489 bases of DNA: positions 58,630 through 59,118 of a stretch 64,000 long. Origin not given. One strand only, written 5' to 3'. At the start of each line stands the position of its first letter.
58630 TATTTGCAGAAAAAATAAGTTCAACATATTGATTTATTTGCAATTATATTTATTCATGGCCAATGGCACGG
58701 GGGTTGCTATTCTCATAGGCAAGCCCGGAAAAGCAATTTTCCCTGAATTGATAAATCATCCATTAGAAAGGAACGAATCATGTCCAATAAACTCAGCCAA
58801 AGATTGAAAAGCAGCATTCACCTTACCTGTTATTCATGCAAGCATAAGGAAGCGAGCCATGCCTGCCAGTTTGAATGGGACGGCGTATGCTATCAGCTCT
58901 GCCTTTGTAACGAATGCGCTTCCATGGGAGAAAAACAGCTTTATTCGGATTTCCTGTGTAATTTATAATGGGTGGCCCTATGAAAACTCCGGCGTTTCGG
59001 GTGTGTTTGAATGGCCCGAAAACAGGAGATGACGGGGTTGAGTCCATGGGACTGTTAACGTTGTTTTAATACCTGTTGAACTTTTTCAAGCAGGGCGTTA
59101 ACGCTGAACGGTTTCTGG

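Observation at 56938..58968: Sigma-54 activator, perfect sigma-54 promoter and an 8-Cys 62-aa orphan protein, convergent with a hybrid kinase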

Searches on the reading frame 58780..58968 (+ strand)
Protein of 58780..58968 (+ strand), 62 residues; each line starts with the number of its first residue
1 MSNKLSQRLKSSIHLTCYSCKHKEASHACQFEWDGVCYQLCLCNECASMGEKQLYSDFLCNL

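Call 3: search_protein_families(library=pfam, proteins=[window:58780-58968:+], max_evalue=1)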
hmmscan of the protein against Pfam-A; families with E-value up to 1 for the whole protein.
window:58780-58968:+ (62 aa): 1 family
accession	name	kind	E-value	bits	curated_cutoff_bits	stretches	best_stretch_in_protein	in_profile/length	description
PF11774.14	Lsr2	-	0.25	11.4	29.6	1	22-45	15-38/58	Lsr2 dimerization domain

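Call 6: find_homologous_proteins(query=window:58780-58965:+, max_evalue=0.01)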
Query window:58780-58965:+ (62 aa): 4 proteins with E <= 0.01 among 4 candidates.
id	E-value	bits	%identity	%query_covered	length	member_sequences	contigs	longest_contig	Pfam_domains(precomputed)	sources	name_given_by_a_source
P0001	1.1e-34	134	95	100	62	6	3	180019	-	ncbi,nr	ncbi:MAG: hypothetical protein KKF30_05130 [Proteobacteria bacterium]|nr:hypothetical protein [Pseud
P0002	3.8e-28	114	82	100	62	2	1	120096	-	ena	-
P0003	4.5e-26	107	77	100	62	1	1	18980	-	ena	-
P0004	6.2e-24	100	73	100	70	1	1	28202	-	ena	-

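Call 10: find_encoding_contigs(protein=P0001, flank=6000, max_places=4)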
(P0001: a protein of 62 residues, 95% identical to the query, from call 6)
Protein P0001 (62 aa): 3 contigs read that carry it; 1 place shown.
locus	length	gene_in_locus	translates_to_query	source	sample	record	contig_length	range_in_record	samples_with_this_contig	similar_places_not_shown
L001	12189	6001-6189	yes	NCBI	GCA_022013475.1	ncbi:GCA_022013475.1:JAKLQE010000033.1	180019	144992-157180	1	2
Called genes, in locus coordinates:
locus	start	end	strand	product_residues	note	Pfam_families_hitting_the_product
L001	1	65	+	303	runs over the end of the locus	PF01963:TraB_PrgY_gumN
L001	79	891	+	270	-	PF00215:OMPdecase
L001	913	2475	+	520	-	PF00890:FAD_binding_2 (faint), PF01266:DAO, PF12831:FAD_oxidored (faint), PF16901:DAO_C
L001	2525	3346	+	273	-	PF00753:Lactamase_B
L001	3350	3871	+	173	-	PF13302:Acetyltransf_3, PF00583:Acetyltransf_1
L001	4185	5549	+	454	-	PF00072:Response_reg, PF01078:Mg_chelatase (faint), PF00158:Sigma54_activat, PF14532:Sigma54_activ_2, PF07724:AAA_2, PF07728:AAA_5 (weak), PF25601:AAA_lid_14, PF02954:HTH_8 (weak)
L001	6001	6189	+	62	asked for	-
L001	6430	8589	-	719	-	PF00989:PAS (weak), PF08448:PAS_4 (weak), PF13426:PAS_9, PF00989:PAS (weak), PF08448:PAS_4, PF00512:HisKA, PF02518:HATPase_c, PF00072:Response_reg, +2 more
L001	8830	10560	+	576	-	PF00580:UvrD-helicase, PF01443:Viral_helicase1 (faint), PF13245:AAA_19, PF13604:AAA_30 (faint), PF13361:UvrD_C, PF13538:UvrD_C_2 (weak)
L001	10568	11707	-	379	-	PF01757:Acyl_transf_3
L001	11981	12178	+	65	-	PF09957:VapB_antitoxin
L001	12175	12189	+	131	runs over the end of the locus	PF01850:PIN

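Call 11: find_encoding_contigs(protein=P0002, flank=6000, max_places=3)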
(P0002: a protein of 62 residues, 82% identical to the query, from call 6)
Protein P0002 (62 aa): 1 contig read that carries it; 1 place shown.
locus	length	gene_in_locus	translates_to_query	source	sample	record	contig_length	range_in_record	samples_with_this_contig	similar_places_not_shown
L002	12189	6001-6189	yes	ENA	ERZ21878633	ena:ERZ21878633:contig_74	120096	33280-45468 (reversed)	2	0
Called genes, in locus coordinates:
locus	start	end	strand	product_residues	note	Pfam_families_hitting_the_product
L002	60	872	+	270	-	PF00215:OMPdecase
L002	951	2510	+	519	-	PF00890:FAD_binding_2 (faint), PF01266:DAO, PF12831:FAD_oxidored (faint), PF16901:DAO_C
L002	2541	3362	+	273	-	PF00753:Lactamase_B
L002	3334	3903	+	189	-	PF13302:Acetyltransf_3, PF00583:Acetyltransf_1 (weak)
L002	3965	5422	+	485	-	PF00072:Response_reg, PF00158:Sigma54_activat, PF14532:Sigma54_activ_2, PF07724:AAA_2 (weak), PF25601:AAA_lid_14, PF02954:HTH_8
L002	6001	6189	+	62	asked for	-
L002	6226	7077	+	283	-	PF01464:SLT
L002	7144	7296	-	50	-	-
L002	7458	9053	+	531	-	PF00343:Phosphorylase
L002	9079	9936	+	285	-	PF00343:Phosphorylase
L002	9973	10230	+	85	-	-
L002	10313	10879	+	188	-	PF08668:HDOD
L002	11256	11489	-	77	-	-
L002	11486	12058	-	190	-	PF01207:Dus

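Call 12: find_encoding_contigs(protein=P0003, flank=6000, max_places=3)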
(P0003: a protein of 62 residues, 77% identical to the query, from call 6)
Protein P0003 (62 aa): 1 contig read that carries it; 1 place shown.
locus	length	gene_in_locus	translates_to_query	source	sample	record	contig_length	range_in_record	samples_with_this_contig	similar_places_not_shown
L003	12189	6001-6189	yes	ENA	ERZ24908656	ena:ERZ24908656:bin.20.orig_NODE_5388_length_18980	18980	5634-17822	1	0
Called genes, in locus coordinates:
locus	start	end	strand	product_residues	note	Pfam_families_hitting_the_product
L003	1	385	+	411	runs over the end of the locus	PF03600:CitMHS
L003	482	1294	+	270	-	PF00215:OMPdecase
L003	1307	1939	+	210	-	PF03458:Gly_transporter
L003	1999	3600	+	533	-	PF01266:DAO, PF12831:FAD_oxidored (faint), PF16901:DAO_C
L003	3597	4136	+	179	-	PF13302:Acetyltransf_3, PF00583:Acetyltransf_1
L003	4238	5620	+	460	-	PF00072:Response_reg, PF01078:Mg_chelatase (faint), PF00158:Sigma54_activat, PF14532:Sigma54_activ_2, PF07724:AAA_2, PF25601:AAA_lid_14, PF02954:HTH_8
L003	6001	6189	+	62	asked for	-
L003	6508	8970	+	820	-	PF00343:Phosphorylase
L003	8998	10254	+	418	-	PF08668:HDOD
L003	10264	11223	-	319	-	PF01207:Dus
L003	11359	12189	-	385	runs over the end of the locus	PF03916:NrfD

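Call 13: find_encoding_contigs(protein=P0004, flank=6000, max_places=3)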
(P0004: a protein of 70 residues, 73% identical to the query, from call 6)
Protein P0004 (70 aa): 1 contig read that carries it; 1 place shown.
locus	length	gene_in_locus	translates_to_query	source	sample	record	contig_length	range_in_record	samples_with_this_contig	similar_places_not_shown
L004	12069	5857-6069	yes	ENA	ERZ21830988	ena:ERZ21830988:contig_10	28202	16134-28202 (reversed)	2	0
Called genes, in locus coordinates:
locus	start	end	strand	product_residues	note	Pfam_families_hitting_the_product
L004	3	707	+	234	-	?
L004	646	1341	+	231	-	PF03458:Gly_transporter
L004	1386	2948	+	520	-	PF00890:FAD_binding_2 (faint), PF01266:DAO, PF12831:FAD_oxidored (faint), PF16901:DAO_C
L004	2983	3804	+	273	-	PF00753:Lactamase_B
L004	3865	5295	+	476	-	PF00072:Response_reg, PF01078:Mg_chelatase (faint), PF00158:Sigma54_activat, PF14532:Sigma54_activ_2, PF07724:AAA_2 (weak), PF07728:AAA_5 (weak), PF25601:AAA_lid_14, PF02954:HTH_8 (weak)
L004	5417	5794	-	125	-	-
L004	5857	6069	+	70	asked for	-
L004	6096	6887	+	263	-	PF13406:SLT_2 (faint), PF01464:SLT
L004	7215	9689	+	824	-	PF00343:Phosphorylase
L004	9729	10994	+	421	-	PF08668:HDOD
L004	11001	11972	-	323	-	PF01207:Dus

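Call 22: search_protein_families(library=ncbifam, proteins=[window:58780-58968:+], max_evalue=1)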
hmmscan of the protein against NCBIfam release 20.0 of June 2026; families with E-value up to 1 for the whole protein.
window:58780-58968:+ (62 aa): 0 families

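Call 23: predict_structure(alignment_id=A2)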
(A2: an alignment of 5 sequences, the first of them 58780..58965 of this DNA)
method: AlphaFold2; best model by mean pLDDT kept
length: 62 residues; sequences in the alignment: 5
mean_pLDDT: 69.7   pTM: 0.46
mean pLDDT of the five models: 69.7, 62.9, 58.0, 54.7, 54.2
residues with pLDDT >= 90: 0; 70-90: 37; 50-70: 21; < 50: 4
segments of 3 or more residues with pLDDT < 50: 1-4
pLDDT, mean of each block of 10 residues (from residue 1): 49 68 74 79 79 71 66
secondary structure, 60 per line:
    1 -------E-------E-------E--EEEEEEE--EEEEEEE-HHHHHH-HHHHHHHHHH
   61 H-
elements in order: E27-33 E36-42 H44-49 H51-61

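Call 30: fold_search(model_id=the predicted structure, library=pdb)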
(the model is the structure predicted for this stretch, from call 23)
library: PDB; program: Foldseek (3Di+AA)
matches with E <= 10: 130; with E <= 0.001: 0
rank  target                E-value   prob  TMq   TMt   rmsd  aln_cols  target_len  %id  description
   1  4e1p_A                6.5e-02  0.97  0.54  0.59   5.5        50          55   22  Crystal structure of the dimerization domain of Lsr2 from Mycobacterium tuberculosis in the P 1 21 1 space group (released 2012-06-20)
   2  4e1p_B                1.0e-01  0.96  0.55  0.60   5.4        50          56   22  Crystal structure of the dimerization domain of Lsr2 from Mycobacterium tuberculosis in the P 1 21 1 space group (released 2012-06-20)
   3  8p66_MODEL_1_B        2.5e-01  0.91  0.52  0.59   2.4        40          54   18  Structural basis of aggregate binding/recognition by the AAA+ disaggregase ClpG (released 2023-11-01)
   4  6ydh_MODEL_1_A        1.3e+00  0.11  0.36  0.36  10.7        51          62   20  Solution structure and dynamics of Zn-Finger HVO_2753 protein (released 2020-09-23)
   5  8qhu_SY               1.8e+00  0.10  0.40  0.31  12.6        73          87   19  CRYO-EM STRUCTURE OF LEISHMANIA MAJOR 80S RIBOSOME : LM32Cs1C1 snoRNA overexpression (released 2025-02-12)
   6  8fvy_V                2.6e+00  0.10  0.44  0.37  12.3        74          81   14  40S subunit of the Giardia lamblia 80S ribosome (released 2024-01-24)
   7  7r81_W2               2.6e+00  0.09  0.42  0.34  11.2        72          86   14  Structure of the translating Neurospora crassa ribosome arrested by cycloheximide (released 2021-12-01)
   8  9y6s_4L               2.9e+00  0.08  0.27  0.15   5.1        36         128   25  96-nm repeat of the Leishmania tarentolae doublet microtubule (released 2025-12-17)
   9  7ls1_D3               2.9e+00  0.06  0.36  0.30  12.1        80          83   15  80S ribosome from mouse bound to eEF2 (Class II) (released 2021-11-03)
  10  3jag_VV               3.1e+00  0.11  0.46  0.37  12.4        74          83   18  Structure of a mammalian ribosomal termination complex with ABCE1, eRF1(AAQ), and the UAA stop codon (released 2015-08-12)
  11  3aa9_C                3.6e+00  0.12  0.25  0.15   1.4        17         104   18  Crystal Structure Analysis of the Mutant CutA1 (E61V) from E. coli (released 2010-08-11)
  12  2inn_A                3.6e+00  0.04  0.25  0.06   7.5        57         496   14  Structure of the Phenol Hydroxyalse-Regulatory Protein Complex (released 2007-01-16)
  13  9qt5_X                3.8e+00  0.08  0.29  0.31   2.4        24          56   17  Structure of the 50S ribosomal subunit from the antibiotic-producing bacterium Streptomyces fradiae (released 2025-05-14)
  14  7syx_W                3.8e+00  0.06  0.40  0.33  12.7        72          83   12  Structure of the delta dII IRES eIF5B-containing 48S initiation complex, closed conformation. Structure 15(delta dII) (released 2022-07-13)
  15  8ema_L                3.8e+00  0.03  0.23  0.08   3.5        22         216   23  mouse full length B cell receptor (released 2022-11-16)
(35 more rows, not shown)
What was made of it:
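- Closest known: N-terminal C4 zinc finger of McsA, the protein-arginine kinase activator. Same: The N-terminal domain of ClpG/ClpK is a weak Foldseek hit (probability 0.91, E 0.25; call 30).
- Closest known: Small prokaryotic zinc-finger micro-proteins. Different: Foldseek E 1.3 and probability 0.11 (call 30).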

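Call 31: search_protein_representatives(alignment_id=A2)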
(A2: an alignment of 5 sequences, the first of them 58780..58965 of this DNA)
Query: 5 sequences, 62 profile positions. Proteins with E-value up to 0.001 (for the whole library): 34; up to 1e-10: 6; up to 1e-30: 0. The best 34 are listed.
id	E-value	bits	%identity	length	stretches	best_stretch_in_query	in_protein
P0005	3.8e-22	94.1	-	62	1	1-62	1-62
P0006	2.4e-13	65.9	-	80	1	1-60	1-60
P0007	4.0e-13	65.1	-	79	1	1-59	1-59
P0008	7.2e-13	64.3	-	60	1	1-60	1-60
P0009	4.4e-12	61.8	-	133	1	6-59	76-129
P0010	1.1e-11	60.5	-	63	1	1-61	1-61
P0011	2.9e-10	56.0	-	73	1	2-61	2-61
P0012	6.3e-10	54.9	-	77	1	9-54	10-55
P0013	1.2e-09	54.0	-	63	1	4-57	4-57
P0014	3.9e-09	52.4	-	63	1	7-57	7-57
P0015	3.2e-08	49.5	-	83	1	8-55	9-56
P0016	3.2e-08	49.4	-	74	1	7-54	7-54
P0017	4.3e-08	49.0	-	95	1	1-59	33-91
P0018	2.3e-07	46.7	-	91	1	8-58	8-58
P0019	6.2e-07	45.3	-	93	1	6-55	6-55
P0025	4.5e-06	42.6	-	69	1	1-60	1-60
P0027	1.2e-05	41.2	-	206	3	11-44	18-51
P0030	4.5e-05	39.4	-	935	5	23-38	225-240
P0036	3.8e-04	36.4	-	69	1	4-56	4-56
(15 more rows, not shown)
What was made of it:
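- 34 representatives at 50% identity in the exhaustive profile search, two of which (P0027, P0030) are probably repetitive false positives (call 31).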

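Call 35: find_related_loci(query=A2, collection=genome_contigs, flank=4000)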
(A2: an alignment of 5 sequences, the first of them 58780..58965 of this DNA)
Query A2 (62 aa) in genome_contigs; peptide patterns used: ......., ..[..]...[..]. (x = any residue, [..] = any of these).
109 stretches matched a pattern, but none encodes a relative of the query by tblastn (E <= 1e-3).
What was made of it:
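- Tried and rejected: One scan with the close orthologs found nothing, so no GTDB species representative carries the HACQFEW-type ortholog (call 35).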

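Call 38: find_homologous_proteins(query=A3, max_evalue=0.001)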
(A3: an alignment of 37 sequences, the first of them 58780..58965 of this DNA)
Query A3 (37 sequences) (62 aa, profile of the alignment): 44 proteins with E <= 0.001 among 343 candidates.
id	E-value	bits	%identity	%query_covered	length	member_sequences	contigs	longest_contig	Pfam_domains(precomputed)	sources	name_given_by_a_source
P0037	1.2e-26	110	28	87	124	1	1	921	-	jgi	jgi:hypothetical protein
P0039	3.7e-25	106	30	87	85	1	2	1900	-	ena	-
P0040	7.4e-24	101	33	87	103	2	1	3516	-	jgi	jgi:hypothetical protein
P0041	1.6e-23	100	33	87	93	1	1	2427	-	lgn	-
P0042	3.9e-23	99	27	95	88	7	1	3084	-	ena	-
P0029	6.2e-23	98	28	87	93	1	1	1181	-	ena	-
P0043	1.2e-22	98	31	87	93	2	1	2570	-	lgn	-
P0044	1.2e-22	98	28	87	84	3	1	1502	-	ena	-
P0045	1.2e-22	97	29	79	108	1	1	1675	-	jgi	jgi:hypothetical protein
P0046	1.4e-22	97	31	87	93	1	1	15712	-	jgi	-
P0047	1.5e-22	97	37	66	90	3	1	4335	-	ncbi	-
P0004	3.1e-22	96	73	100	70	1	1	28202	-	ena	-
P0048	5.2e-22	95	33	82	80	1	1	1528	-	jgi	jgi:hypothetical protein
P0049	6.2e-22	95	31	95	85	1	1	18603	-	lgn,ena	-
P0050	6.6e-22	95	31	79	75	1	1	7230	-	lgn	-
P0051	7.4e-22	95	24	95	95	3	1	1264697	-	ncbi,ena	-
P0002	1.1e-21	94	82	100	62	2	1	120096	-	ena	-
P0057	2.3e-21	93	25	82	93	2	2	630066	-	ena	-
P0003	2.3e-20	90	77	100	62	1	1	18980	-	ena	-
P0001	4.3e-20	89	95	100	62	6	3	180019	-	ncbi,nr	ncbi:MAG: hypothetical protein KKF30_05130 [Proteobacteria bacterium]|nr:hypothetical protein [Pseud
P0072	3.8e-19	86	28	87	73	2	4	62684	-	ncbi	-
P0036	1.1e-18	85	25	95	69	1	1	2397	-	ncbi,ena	-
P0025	3.5e-17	80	27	95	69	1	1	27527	-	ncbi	-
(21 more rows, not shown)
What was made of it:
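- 44 clusters in the word-indexed profile search (call 38).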

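Call 39: find_encoding_contigs(protein=P0051, flank=5000, max_places=2)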
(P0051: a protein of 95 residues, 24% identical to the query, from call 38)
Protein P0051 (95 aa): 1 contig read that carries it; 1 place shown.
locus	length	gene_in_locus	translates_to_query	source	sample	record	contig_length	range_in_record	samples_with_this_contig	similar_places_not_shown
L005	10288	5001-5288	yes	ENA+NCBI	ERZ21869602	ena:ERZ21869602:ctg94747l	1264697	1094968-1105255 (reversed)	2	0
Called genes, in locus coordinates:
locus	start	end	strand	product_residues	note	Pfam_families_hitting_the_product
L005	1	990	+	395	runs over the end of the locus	PF01960:ArgJ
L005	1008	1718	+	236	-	PF01479:S4, PF00849:PseudoU_synth_2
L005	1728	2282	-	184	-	PF13521:AAA_28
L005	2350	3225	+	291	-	PF04055:Radical_SAM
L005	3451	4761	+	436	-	PF03446:NAD_binding_2 (faint), PF03721:UDPG_MGDP_dh_N, PF00984:UDPG_MGDP_dh, PF03720:UDPG_MGDP_dh_C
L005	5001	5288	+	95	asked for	-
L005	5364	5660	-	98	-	PF07238:PilZ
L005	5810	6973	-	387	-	PF07690:MFS_1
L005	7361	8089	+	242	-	PF01209:Ubie_methyltran, PF08003:Methyltransf_9, PF05175:MTS (weak), PF13489:Methyltransf_23, PF13847:Methyltransf_31, PF08241:Methyltransf_11, PF08242:Methyltransf_12, PF13649:Methyltransf_25, +1 more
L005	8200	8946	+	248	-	PF01209:Ubie_methyltran, PF13489:Methyltransf_23, PF05175:MTS, PF06325:PrmA (weak), PF13847:Methyltransf_31, PF08241:Methyltransf_11, PF08242:Methyltransf_12, PF13649:Methyltransf_25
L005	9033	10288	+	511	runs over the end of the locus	PF00496:SBP_bac_5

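Call 40: find_encoding_contigs(protein=P0057, flank=5000, max_places=2)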
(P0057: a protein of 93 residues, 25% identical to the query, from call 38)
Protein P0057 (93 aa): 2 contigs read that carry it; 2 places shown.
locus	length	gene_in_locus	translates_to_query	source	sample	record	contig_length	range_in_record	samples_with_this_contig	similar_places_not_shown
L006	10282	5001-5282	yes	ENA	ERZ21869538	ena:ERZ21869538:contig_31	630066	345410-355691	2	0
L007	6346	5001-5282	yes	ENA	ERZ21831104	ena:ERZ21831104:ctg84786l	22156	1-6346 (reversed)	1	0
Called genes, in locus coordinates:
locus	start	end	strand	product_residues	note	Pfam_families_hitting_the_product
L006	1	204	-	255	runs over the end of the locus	PF01416:PseudoU_synth_1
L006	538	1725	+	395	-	PF01960:ArgJ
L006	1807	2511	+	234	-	PF01479:S4, PF00849:PseudoU_synth_2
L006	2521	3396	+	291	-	PF04055:Radical_SAM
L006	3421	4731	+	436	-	PF01210:NAD_Gly3P_dh_N (faint), PF03446:NAD_binding_2 (faint), PF03721:UDPG_MGDP_dh_N, PF00984:UDPG_MGDP_dh, PF03720:UDPG_MGDP_dh_C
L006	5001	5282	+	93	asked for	-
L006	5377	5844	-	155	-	-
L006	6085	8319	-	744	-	PF03477:ATP-cone, PF13597:NRDD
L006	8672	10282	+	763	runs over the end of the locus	PF00317:Ribonuc_red_lgN, PF02867:Ribonuc_red_lgC, PF12637:TSCPD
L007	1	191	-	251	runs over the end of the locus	PF01416:PseudoU_synth_1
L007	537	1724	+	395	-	PF01960:ArgJ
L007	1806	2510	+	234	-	PF01479:S4, PF00849:PseudoU_synth_2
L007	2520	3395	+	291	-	PF04055:Radical_SAM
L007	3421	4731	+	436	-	PF01210:NAD_Gly3P_dh_N (faint), PF03446:NAD_binding_2 (faint), PF03721:UDPG_MGDP_dh_N, PF00984:UDPG_MGDP_dh, PF03720:UDPG_MGDP_dh_C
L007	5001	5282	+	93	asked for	-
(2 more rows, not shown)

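Call 41: find_encoding_contigs(protein=P0072, flank=5000, max_places=2)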
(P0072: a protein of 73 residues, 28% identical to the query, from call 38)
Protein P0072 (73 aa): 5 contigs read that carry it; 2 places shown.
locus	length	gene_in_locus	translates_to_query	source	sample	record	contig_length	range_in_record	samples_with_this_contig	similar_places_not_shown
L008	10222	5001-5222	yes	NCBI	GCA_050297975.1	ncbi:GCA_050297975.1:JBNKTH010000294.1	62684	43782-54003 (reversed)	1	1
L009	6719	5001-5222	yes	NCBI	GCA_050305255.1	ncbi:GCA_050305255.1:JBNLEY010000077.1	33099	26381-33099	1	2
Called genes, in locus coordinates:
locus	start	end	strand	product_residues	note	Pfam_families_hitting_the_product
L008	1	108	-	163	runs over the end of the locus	PF00027:cNMP_binding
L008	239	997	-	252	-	PF01416:PseudoU_synth_1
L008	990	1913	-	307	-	PF03547:Mem_trans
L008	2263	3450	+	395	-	PF01960:ArgJ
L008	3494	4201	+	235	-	PF01479:S4, PF00849:PseudoU_synth_2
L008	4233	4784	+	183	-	PF13521:AAA_28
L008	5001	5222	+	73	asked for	-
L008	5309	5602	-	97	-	PF07238:PilZ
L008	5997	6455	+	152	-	-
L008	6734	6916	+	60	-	-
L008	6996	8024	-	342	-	PF08100:Dimerisation, PF02353:CMAS (faint), PF00891:Methyltransf_2, PF10294:Methyltransf_16, PF05175:MTS, PF13847:Methyltransf_31, PF08242:Methyltransf_12 (faint), PF13649:Methyltransf_25 (weak)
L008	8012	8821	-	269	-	PF20703:nSTAND1 (faint), PF02463:SMC_N (weak), PF00005:ABC_tran, PF13304:AAA_21 (weak)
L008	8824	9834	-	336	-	PF01032:FecCD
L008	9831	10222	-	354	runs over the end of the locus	PF01497:Peripla_BP_2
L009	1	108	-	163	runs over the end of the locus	PF00027:cNMP_binding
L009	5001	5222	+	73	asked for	-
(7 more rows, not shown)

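Call 42: find_encoding_contigs(protein=P0025, flank=5000, max_places=2)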
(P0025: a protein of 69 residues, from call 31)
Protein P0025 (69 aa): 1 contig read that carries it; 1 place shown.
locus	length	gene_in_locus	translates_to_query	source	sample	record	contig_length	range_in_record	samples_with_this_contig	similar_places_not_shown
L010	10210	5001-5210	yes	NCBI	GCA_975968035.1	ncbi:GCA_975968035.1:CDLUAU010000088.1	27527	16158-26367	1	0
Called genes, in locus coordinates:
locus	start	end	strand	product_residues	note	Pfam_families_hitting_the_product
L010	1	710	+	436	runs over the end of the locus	PF00155:Aminotran_1_2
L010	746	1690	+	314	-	PF10127:RlaP (weak)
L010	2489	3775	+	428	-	PF04165:DUF401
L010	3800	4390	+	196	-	PF02525:Flavodoxin_2, PF03358:FMN_red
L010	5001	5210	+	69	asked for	-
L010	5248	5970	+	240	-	PF01464:SLT, PF27553:SLT_superhelical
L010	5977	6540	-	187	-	-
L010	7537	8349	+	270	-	PF09694:Gcw_chp (weak)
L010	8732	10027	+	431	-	PF00909:Ammonium_transp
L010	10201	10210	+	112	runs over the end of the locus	PF00543:P-II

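Call 44: list_cluster_members(proteins=[P0001, P0072, P0025, P0051, P0047, P0036])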
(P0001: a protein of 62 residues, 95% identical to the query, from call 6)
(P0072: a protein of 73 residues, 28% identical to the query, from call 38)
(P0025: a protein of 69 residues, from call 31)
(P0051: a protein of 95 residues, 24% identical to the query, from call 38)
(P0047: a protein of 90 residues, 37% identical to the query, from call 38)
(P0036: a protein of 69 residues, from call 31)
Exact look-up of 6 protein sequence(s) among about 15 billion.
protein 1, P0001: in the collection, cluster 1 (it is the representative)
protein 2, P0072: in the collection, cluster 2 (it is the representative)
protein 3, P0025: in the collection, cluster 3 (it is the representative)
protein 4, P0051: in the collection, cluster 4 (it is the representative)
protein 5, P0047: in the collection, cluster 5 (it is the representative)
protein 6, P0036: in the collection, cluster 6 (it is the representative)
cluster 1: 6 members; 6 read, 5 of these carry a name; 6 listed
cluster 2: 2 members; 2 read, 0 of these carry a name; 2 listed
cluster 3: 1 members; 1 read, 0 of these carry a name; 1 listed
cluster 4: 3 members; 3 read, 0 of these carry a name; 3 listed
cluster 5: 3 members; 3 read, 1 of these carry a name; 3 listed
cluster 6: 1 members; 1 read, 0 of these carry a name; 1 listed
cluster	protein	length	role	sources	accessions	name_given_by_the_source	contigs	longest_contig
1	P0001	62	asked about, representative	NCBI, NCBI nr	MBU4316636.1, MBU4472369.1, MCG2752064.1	MAG: hypothetical protein KKF30_05130 [Proteobacteria bacterium] | hypothetical protein [Pseudomonadota bacterium]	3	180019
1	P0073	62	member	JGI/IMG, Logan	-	hypothetical protein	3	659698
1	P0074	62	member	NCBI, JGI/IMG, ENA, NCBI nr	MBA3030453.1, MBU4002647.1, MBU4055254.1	MAG: hypothetical protein FP816_16800 [Desulfobacteraceae bacterium] | hypothetical protein [Desulfobacteraceae bacterium]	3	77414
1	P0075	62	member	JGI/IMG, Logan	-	hypothetical protein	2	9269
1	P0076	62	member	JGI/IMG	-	hypothetical protein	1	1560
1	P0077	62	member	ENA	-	-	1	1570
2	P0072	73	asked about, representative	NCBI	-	-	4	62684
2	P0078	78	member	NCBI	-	-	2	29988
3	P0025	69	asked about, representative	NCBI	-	-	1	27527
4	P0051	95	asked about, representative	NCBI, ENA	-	-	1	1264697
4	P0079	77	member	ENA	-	-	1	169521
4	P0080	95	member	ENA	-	-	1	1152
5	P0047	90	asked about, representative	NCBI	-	-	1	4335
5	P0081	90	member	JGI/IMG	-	hypothetical protein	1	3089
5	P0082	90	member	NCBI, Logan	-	-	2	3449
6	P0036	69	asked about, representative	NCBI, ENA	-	-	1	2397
